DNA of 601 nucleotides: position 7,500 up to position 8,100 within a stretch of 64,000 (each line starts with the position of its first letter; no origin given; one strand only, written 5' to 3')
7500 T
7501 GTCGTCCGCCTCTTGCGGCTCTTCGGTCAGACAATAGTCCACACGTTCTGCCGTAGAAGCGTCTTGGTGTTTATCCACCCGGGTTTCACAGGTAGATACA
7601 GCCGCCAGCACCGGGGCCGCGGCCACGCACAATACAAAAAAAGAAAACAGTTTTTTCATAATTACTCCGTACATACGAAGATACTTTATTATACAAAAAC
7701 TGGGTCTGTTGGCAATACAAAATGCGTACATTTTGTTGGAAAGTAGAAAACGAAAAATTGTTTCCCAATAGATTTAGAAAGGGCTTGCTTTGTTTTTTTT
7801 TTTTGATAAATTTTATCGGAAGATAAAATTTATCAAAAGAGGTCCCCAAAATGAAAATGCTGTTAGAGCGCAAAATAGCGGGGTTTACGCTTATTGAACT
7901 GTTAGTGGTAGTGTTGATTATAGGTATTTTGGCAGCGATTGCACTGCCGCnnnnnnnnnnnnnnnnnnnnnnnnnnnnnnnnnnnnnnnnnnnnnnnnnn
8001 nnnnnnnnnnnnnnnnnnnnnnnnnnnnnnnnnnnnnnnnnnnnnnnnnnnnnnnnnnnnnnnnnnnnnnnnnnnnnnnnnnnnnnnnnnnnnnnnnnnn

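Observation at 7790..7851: Conserved T12 plus covarying perfect inverted repeat ahead of two dispersed AT-rich pilin genes (copy A)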

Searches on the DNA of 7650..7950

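Call 77: search_rna_families(source=window, start=7650, end=7950, threshold=evalue, max_evalue=1)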
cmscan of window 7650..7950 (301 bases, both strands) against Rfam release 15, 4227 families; matches with E-value up to 1: 5.
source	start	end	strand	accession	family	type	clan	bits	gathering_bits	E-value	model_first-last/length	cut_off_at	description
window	7756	7837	-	RF01589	plasmodium_snoR11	Gene; snRNA; snoRNA; HACA-box;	-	24.1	80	0.11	1-207/207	no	small nucleolar RNA snoR11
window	7787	7854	+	RF01028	mir-633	Gene; miRNA;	-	23.3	90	0.015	1-85/85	no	mir-633 microRNA precursor family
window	7800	7839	+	RF04128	MIR8562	Gene; miRNA;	-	19.7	211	0.15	1-242/242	no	MIR8562 microRNA precursor family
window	7797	7842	-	RF03642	MIR5743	Gene; miRNA;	-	18.9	111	0.48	1-81/81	no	MIR5743 microRNA precursor family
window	7792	7843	+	RF04239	mir-4679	Gene; miRNA;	-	17.8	88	0.81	1-75/75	no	mir-4679 microRNA precursor family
